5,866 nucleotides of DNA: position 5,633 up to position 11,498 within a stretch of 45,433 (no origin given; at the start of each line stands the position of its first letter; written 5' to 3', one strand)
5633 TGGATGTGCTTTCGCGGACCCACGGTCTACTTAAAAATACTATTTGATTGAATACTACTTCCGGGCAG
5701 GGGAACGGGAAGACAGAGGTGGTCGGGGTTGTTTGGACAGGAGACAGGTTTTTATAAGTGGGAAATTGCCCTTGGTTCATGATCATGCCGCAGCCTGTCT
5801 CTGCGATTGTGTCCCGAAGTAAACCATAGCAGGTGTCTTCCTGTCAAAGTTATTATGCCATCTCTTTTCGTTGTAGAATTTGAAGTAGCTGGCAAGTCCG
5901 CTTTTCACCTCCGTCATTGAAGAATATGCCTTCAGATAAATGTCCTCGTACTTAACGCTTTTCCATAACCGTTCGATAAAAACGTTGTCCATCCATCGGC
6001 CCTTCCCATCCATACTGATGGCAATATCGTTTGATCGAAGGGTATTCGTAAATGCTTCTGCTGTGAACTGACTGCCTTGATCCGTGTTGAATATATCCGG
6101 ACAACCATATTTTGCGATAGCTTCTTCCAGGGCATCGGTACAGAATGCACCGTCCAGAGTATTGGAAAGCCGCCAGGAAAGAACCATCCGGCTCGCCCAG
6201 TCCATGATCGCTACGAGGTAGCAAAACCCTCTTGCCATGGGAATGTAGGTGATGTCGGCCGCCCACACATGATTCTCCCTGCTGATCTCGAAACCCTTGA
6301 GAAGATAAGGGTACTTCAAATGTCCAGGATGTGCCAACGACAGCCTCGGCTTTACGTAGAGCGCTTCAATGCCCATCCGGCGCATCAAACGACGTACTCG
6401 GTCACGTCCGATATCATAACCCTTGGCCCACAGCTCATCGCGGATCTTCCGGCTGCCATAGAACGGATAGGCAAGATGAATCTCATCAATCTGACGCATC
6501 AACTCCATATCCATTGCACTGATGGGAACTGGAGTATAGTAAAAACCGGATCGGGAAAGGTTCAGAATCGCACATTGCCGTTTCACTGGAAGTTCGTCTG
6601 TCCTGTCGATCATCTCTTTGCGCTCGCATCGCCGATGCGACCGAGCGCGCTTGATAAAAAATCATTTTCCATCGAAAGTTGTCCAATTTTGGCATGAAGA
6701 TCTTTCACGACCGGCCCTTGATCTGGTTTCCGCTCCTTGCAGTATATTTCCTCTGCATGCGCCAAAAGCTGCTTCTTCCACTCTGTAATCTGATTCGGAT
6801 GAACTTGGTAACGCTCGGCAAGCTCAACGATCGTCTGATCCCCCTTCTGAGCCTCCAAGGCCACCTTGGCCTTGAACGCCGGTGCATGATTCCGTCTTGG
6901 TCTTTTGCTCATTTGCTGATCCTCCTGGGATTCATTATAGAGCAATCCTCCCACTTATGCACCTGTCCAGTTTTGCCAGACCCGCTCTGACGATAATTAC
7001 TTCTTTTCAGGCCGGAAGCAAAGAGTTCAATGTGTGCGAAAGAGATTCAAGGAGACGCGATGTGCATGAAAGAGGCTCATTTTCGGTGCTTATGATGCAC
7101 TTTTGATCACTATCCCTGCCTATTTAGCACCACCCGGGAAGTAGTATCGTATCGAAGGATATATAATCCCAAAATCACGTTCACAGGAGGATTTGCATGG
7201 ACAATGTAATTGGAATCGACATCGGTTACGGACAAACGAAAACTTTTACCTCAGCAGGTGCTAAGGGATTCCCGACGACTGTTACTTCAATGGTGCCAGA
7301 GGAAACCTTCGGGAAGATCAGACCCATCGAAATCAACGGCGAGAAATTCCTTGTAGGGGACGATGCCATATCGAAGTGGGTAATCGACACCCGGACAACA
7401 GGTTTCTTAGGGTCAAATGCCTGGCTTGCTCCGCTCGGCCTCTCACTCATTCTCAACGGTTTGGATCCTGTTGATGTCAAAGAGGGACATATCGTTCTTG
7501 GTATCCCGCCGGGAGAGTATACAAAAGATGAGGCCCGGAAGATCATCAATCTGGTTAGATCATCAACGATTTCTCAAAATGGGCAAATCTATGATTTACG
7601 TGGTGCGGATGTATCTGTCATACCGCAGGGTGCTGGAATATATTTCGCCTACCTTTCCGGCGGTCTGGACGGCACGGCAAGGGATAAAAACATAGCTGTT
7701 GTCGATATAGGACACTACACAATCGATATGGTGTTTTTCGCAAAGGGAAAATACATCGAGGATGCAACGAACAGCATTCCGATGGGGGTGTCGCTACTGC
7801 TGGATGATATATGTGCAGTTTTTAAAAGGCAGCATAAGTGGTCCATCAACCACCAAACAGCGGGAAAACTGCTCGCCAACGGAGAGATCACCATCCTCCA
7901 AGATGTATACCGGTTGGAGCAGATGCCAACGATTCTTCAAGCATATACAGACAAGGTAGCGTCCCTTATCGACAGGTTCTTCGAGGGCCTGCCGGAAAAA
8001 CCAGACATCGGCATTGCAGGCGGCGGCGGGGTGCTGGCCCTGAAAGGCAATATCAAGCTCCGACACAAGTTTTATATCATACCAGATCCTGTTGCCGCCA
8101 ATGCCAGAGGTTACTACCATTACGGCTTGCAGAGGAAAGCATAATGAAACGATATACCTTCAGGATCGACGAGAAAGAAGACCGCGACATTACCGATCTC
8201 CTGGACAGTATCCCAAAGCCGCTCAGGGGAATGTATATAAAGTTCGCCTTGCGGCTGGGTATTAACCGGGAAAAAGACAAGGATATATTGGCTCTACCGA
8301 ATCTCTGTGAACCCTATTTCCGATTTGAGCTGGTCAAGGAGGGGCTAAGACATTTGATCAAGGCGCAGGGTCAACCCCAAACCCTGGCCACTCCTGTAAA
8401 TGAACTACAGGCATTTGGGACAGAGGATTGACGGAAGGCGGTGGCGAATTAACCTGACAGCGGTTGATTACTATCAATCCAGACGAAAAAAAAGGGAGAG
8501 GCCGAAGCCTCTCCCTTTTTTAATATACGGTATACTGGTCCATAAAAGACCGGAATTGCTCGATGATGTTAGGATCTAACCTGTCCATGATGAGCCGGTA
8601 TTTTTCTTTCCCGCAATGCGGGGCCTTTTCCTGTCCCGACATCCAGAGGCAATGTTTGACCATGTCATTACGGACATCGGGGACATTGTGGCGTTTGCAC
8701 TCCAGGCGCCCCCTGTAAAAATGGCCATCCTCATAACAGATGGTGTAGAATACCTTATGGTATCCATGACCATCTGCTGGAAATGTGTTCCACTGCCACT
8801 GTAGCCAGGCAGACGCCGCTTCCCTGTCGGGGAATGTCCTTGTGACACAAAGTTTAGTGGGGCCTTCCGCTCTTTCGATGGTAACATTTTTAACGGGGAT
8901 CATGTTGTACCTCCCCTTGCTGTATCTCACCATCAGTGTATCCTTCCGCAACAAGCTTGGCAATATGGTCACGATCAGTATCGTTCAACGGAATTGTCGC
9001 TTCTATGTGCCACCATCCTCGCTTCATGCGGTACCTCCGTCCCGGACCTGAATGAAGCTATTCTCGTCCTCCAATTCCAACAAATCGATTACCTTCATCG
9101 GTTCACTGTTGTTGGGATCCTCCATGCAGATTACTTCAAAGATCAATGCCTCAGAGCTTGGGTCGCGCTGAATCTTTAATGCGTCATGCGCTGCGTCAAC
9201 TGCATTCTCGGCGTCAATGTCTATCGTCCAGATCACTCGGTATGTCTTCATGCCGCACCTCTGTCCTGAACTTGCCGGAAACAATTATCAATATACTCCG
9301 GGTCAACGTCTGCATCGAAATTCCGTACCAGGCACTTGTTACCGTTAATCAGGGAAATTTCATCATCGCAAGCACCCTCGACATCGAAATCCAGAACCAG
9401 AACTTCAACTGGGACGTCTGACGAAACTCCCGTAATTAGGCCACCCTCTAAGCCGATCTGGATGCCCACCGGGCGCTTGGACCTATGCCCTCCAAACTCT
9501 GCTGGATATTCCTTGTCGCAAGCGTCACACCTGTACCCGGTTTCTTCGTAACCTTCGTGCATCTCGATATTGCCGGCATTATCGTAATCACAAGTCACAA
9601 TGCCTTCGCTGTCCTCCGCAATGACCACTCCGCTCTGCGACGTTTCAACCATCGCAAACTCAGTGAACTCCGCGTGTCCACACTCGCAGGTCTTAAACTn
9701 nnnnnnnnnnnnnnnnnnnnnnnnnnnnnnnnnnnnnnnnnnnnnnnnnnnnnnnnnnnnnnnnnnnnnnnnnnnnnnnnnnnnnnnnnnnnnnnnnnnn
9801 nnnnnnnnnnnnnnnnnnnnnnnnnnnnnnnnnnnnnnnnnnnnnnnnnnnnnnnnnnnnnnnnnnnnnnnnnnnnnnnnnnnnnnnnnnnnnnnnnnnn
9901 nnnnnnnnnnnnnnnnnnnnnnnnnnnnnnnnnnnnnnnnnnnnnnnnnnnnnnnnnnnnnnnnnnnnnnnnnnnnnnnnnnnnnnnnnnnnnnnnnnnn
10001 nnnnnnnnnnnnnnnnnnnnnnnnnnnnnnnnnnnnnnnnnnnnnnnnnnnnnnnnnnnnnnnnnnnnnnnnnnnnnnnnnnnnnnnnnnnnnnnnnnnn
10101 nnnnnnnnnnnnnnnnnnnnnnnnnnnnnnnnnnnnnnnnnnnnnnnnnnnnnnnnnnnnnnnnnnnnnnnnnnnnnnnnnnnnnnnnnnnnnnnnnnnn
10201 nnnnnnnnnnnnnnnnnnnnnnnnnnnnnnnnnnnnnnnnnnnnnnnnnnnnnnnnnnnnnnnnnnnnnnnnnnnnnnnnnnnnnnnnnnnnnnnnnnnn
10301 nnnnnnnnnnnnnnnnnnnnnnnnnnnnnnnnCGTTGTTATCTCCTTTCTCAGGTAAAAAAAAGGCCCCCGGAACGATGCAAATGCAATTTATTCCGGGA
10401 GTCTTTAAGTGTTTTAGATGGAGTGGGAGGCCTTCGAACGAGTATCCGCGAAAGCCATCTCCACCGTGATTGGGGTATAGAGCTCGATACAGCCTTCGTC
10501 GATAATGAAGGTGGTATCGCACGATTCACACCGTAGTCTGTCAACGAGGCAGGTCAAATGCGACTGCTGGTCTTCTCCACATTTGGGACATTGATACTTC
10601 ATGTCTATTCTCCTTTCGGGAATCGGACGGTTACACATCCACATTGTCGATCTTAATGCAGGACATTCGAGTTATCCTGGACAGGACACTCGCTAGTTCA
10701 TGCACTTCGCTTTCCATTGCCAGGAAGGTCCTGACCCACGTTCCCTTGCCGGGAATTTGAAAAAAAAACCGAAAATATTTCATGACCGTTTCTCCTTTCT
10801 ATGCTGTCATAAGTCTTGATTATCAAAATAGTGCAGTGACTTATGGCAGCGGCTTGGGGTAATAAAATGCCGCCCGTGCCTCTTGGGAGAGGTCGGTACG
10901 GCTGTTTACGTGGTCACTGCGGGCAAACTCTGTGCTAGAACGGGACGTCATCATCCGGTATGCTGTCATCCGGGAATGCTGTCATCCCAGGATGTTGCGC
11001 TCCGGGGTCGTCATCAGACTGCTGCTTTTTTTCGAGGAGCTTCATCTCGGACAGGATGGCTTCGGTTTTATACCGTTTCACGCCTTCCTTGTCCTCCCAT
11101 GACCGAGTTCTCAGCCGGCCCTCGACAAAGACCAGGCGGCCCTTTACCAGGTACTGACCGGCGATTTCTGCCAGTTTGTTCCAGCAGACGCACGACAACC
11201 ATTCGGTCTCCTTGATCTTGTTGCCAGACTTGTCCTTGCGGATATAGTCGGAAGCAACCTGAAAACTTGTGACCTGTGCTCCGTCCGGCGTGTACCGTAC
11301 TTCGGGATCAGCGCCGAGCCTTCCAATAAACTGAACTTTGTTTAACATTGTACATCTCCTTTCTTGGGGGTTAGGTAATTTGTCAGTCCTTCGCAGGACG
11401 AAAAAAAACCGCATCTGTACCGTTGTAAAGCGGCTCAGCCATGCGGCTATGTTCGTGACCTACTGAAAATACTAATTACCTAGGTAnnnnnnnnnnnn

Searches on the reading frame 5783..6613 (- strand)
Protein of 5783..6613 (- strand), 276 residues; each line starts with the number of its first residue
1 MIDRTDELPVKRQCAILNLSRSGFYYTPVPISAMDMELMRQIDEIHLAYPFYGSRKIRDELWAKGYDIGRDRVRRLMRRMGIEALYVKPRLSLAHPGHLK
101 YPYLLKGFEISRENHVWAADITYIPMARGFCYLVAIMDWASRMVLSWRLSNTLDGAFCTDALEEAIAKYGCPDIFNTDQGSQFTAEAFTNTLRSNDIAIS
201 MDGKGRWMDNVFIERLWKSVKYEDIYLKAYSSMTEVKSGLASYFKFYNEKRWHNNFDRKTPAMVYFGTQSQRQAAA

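Call 7: search_protein_families(library=pfam, proteins=[window:5783-6613:-])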
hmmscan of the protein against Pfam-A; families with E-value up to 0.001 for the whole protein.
window:5783-6613:- (276 aa): 4 families
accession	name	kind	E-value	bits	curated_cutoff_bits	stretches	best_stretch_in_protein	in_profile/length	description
PF00665.32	rve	-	1.4e-23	83.5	32.6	1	112-205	3-100/102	Integrase core domain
PF13276.12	HTH_21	-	9.7e-16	58.2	28.1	1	36-90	4-60/60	HTH-like domain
PF13683.12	rve_3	-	1.4e-11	44.4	26.5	1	196-261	2-67/67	Integrase core domain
PF24764.1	rva_4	-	6.2e-05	23.2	26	1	110-227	4-121/194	Integrase core domain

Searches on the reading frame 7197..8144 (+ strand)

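Call 8: search_protein_families(library=pfam, proteins=[window:7197-8144:+])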
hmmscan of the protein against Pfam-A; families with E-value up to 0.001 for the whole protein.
window:7197-8144:+ (315 aa): 2 families
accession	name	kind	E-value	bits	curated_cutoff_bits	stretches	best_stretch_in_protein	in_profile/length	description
PF17989.7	ALP_N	-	1.1e-12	48.9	26.3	1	6-147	1-148/148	Actin like proteins N terminal domain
PF21522.3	MreB-like_C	-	1.2e-08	36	27.8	1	168-286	1-121/123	Archaeal actin homologue MreB-like, C-terminal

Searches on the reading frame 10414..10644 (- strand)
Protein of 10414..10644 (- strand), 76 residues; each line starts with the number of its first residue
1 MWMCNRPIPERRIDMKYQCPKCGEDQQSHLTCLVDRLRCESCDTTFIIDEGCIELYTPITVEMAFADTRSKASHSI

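Call 27: search_protein_families(library=pfam, max_evalue=0.01, proteins=[window:10414-10644:-])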
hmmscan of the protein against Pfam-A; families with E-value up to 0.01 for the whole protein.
window:10414-10644:- (76 aa): 4 families
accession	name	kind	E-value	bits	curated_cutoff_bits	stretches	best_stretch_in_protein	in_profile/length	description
PF17283.8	Zn_ribbon_SprT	-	0.0006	20.2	28.1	1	16-47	4-35/38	SprT-like zinc ribbon domain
PF13717.11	Zn_ribbon_4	-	0.0021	18.4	30.3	0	37-50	3-16/36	zinc-ribbon domain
PF21936.2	Pcf11_C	-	0.0055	17.1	26.7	0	8-28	5-25/54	Pcf11, C-terminal domain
PF21817.3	CapR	-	0.0083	16.7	24.2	0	15-28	31-44/67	CapR homology domain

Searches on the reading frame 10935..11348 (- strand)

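Call 7: search_protein_families(library=pfam, proteins=[window:10935-11348:-])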
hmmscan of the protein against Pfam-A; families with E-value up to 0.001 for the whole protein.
window:10935-11348:- (137 aa): 1 family
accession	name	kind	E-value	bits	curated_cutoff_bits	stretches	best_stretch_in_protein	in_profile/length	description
PF00436.31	SSB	-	1e-34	119.2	26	1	2-105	1-104/104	Single-strand binding protein family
